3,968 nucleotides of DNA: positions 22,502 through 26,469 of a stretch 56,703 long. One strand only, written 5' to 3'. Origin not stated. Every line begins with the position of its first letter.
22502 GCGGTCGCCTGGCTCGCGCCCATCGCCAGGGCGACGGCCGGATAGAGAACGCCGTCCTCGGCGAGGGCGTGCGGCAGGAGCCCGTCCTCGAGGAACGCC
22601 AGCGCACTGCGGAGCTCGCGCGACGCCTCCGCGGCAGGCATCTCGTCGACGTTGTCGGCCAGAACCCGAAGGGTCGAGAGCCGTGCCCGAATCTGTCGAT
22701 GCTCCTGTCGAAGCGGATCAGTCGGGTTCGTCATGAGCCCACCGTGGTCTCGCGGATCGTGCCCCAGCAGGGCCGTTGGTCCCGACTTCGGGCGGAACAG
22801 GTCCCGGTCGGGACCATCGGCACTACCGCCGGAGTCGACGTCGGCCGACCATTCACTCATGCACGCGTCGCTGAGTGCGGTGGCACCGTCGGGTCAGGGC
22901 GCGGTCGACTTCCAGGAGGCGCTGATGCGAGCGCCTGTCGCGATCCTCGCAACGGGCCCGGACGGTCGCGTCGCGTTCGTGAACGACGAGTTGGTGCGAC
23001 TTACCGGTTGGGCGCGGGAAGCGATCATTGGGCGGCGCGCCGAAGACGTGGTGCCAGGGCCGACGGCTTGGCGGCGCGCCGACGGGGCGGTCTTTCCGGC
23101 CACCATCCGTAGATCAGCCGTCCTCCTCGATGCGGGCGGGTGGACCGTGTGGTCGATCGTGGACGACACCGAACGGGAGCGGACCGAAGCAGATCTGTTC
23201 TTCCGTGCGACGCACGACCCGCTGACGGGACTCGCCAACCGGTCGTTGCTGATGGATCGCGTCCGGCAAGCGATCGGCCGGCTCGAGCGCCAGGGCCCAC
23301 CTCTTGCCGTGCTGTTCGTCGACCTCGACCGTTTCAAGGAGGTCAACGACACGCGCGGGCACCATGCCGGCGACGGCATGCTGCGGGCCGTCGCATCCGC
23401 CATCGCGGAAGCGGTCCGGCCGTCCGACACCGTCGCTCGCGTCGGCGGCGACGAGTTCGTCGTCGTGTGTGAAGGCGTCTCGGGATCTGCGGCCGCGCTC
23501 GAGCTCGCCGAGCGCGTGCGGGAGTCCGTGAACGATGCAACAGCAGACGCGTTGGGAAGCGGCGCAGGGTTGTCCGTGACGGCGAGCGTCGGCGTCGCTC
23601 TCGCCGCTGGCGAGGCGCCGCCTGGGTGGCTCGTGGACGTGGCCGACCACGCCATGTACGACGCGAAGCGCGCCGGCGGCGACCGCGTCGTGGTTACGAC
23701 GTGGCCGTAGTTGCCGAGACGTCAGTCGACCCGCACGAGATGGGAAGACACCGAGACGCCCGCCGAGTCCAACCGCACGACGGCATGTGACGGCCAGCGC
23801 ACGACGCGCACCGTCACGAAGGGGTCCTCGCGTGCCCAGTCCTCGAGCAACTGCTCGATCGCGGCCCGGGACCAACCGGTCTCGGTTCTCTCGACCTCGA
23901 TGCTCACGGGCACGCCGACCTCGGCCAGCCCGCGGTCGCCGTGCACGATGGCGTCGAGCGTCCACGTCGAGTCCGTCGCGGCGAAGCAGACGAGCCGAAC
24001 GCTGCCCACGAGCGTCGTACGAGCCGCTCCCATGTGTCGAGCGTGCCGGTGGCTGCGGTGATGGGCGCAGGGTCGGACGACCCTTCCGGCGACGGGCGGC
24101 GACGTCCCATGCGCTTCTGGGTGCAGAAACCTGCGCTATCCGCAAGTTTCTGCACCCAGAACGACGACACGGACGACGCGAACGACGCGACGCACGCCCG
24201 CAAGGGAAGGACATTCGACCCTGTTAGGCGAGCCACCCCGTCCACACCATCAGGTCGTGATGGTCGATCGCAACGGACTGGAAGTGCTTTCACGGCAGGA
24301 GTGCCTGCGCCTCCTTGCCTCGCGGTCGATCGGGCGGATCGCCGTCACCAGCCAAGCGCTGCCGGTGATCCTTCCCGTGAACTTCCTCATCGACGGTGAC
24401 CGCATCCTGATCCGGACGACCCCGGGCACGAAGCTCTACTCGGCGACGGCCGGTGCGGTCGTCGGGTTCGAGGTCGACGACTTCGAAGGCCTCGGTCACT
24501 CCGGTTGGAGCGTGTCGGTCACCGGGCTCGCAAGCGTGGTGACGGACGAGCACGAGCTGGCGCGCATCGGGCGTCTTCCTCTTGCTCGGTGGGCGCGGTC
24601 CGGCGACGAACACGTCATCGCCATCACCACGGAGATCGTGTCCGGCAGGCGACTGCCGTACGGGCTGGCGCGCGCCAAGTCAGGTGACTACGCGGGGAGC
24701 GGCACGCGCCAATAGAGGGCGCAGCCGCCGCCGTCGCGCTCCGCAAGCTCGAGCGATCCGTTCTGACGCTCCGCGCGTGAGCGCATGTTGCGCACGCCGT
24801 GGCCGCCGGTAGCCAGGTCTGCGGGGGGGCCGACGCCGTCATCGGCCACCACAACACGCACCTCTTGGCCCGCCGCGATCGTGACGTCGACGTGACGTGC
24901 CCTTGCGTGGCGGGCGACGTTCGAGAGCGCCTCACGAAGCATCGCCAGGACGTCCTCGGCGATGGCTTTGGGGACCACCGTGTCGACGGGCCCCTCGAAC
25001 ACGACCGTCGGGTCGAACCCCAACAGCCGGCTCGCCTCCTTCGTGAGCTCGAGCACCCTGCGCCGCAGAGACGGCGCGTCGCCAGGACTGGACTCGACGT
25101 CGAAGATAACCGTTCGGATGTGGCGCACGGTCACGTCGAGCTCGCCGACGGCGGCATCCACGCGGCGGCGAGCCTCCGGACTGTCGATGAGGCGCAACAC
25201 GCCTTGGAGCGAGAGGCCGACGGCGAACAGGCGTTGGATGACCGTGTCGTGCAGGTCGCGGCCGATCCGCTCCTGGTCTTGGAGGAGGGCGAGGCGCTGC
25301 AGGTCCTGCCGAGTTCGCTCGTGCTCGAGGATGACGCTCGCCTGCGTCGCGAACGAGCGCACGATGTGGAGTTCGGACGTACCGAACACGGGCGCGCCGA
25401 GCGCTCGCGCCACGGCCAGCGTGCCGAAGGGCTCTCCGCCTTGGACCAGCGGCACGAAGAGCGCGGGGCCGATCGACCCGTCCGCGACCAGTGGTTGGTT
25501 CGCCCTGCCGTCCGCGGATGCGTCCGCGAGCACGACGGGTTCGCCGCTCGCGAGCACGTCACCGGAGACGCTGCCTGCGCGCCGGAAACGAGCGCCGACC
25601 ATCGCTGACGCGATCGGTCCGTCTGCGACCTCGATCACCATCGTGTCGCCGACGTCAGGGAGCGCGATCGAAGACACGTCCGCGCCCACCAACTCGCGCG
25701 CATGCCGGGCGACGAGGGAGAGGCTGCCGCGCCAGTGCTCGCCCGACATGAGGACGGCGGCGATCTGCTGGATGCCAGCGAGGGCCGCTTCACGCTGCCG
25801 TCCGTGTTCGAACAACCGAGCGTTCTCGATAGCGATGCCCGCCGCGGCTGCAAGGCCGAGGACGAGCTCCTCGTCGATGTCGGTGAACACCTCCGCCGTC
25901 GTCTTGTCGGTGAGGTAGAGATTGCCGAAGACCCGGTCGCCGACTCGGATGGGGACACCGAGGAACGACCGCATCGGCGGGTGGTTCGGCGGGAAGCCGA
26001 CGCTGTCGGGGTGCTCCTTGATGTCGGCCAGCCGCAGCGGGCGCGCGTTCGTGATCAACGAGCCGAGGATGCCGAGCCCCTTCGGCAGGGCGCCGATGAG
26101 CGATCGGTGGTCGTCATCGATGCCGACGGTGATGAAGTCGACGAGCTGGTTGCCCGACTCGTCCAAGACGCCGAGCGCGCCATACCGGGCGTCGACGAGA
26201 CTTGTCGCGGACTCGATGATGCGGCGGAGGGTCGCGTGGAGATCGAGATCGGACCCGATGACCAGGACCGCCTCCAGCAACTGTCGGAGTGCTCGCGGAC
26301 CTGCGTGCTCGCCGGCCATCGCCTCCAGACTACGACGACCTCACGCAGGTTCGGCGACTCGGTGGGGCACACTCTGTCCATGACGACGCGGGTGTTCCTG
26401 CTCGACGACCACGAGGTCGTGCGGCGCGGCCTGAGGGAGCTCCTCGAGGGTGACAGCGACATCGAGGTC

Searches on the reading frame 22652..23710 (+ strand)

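Call 17: search_protein_families(library=pfam, proteins=[window:22652-23710:+], max_evalue=0.001)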
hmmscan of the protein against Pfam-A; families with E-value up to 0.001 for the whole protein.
window:22652-23710:+ (352 aa): 3 families
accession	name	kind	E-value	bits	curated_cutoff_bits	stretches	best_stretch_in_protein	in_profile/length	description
PF00990.26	GGDEF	-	1.3e-42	145.7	23.8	1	186-344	1-160/161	Diguanylate cyclase, GGDEF domain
PF00989.32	PAS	-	2.7e-06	27.8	22.6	1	87-137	3-53/113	PAS fold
PF08448.16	PAS_4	-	5.6e-06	27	23.1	1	94-137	4-47/110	PAS fold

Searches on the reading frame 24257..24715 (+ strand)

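Call 17: search_protein_families(library=pfam, proteins=[window:24257-24715:+], max_evalue=0.001)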
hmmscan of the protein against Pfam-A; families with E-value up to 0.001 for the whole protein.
window:24257-24715:+ (152 aa): 2 families
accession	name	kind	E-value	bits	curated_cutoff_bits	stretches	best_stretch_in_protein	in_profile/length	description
PF12900.13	Pyridox_ox_2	-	9.3e-26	90.9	27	1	12-132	1-140/140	Pyridoxamine 5'-phosphate oxidase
PF01243.27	PNPOx_N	-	0.0005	20.9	28.1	1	14-127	3-115/120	Pyridoxamine 5'-phosphate oxidase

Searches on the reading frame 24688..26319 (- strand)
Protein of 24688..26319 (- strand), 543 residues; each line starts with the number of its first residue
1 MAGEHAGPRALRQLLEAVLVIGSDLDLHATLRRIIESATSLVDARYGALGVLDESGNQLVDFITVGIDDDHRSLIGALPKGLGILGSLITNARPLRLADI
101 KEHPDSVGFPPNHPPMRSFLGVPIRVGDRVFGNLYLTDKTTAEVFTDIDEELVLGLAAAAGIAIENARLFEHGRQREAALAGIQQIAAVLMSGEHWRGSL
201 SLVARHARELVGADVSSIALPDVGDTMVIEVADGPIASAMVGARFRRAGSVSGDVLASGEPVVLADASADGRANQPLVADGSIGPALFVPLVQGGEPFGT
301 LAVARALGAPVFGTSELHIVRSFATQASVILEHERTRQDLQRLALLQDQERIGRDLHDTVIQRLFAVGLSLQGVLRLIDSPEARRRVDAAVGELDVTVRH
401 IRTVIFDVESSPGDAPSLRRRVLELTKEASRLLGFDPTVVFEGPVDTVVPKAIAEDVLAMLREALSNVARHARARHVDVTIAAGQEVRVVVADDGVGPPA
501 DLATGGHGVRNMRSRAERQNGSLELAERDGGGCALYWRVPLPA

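Call 17: search_protein_families(library=pfam, proteins=[window:24688-26319:-], max_evalue=0.001)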
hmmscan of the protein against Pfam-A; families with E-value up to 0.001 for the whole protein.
window:24688-26319:- (543 aa): 6 families
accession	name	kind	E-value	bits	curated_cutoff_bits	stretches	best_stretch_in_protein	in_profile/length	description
PF13185.12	GAF_2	-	1.2e-36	126.4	28.6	2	25-165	2-136/136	GAF domain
PF01590.32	GAF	-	5.5e-33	114.8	22.4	2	26-164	1-133/133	GAF domain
PF13492.12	GAF_3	-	3.8e-14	53.6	27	2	204-333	10-129/129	GAF domain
PF07730.19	HisKA_3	-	4.2e-10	40.5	24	1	350-409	3-64/68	Histidine kinase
PF02518.31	HATPase_c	-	3.8e-09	37.4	26.4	1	457-542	6-110/111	Histidine kinase-, DNA gyrase B-, and HSP90-like ATPase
PF13581.12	HATPase_c_2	-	3e-05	24.5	27.4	1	449-504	24-84/127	Histidine kinase-like ATPase domain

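Call 28: search_solved_structures(query=window:24688-26319:-, show_alignments=3, max_evalue=0.00001)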
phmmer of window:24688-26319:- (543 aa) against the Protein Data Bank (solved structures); distinct sequences matched with E-value up to 0.00001: 16.
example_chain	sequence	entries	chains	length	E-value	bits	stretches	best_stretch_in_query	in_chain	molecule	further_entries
2y8h_A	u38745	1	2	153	9.9e-53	183.1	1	24-172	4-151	TWO COMPONENT SENSOR HISTIDINE KINASE DEVS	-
2vzw_A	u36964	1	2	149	2.2e-52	182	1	27-174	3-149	PROBABLE HISTIDINE KINASE RESPONSE REGULATOR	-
4ynr_A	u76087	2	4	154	5.2e-52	180.8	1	23-172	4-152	Redox sensor histidine kinase response regulator DevS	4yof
2y79_A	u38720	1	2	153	6.4e-52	180.4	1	24-172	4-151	REDOX SENSOR HISTIDINE KINASE RESPONSE REGULATOR DEVS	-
2w3d_A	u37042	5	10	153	1.2e-51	179.5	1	24-172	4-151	TWO COMPONENT SENSOR HISTIDINE KINASE DEVS (GAF FAMILY PROTEIN)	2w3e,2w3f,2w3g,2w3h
3zxq_A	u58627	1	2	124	1.3e-15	60.7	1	432-541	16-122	HYPOXIA SENSOR HISTIDINE KINASE RESPONSE REGULATOR DOST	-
3gig_A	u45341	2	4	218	2.7e-14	56.3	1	336-530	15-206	Sensor histidine kinase desK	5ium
7ssj_A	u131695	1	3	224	2.8e-14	56.3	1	336-530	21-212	Sensor histidine kinase DesK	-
8sbm_A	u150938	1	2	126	9.5e-14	54.5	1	434-541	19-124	GAF domain-containing protein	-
3zxo_A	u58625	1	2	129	1e-13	54.4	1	433-541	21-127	REDOX SENSOR HISTIDINE KINASE RESPONSE REGULATOR DEVS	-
3ehf_A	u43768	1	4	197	3e-13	52.9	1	346-530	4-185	Sensor kinase (YocF protein)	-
3gie_A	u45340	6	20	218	3.5e-13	52.6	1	336-530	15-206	Sensor histidine kinase desK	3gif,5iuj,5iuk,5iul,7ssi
3ehh_A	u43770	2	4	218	4.5e-12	49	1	336-530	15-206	Sensor kinase (YocF protein)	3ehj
3ehg_A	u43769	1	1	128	2.9e-07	33.1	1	453-530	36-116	Sensor kinase (YocF protein)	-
1ykd_A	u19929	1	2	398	2.1e-06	30.3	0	9-129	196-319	adenylate cyclase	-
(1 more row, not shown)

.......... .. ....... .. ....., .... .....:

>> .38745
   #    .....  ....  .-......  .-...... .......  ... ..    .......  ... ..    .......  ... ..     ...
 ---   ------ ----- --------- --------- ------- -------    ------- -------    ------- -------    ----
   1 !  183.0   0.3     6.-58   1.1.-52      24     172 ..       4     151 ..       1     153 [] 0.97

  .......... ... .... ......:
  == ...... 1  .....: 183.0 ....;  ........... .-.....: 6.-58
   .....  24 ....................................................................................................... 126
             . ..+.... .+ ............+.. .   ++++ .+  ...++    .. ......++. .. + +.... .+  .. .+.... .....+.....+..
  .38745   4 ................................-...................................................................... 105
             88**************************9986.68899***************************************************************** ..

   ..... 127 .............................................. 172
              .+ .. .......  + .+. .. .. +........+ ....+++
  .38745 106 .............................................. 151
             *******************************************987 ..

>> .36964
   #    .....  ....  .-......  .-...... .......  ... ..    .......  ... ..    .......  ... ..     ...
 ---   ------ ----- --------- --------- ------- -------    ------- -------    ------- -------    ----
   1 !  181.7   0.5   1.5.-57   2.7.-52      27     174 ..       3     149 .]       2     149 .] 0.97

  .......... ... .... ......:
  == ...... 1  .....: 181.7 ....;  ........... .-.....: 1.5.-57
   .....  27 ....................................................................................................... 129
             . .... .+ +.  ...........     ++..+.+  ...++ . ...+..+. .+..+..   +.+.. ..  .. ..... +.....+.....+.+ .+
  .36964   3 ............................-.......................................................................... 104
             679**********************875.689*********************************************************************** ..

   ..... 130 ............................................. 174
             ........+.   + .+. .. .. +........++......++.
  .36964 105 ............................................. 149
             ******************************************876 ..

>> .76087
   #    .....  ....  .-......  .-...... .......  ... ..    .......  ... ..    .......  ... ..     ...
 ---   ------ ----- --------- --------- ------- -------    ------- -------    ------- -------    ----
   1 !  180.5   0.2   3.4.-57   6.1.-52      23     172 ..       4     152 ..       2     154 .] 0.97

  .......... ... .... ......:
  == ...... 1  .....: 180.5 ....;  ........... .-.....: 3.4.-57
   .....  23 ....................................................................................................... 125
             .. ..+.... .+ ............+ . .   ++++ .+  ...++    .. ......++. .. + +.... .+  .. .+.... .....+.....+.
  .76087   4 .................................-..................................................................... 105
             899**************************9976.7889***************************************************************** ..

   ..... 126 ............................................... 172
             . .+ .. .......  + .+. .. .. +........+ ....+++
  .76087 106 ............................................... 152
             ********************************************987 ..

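Call 40: find_related_loci(query=window:24688-26319:-, collection=metagenome_contigs, flank=10000)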
Query window:24688-26319:- (543 aa) in metagenome_contigs; peptide patterns used: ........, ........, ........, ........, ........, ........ (x = any residue, [..] = any of these).
232 stretches matched a pattern; 2 encode a relative of the query (tblastn E <= 1e-3); 2 distinct loci.
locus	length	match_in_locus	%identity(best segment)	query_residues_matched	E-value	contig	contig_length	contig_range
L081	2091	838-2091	82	1-417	0e+0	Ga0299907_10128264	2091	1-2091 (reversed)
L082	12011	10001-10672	28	330-543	4e-11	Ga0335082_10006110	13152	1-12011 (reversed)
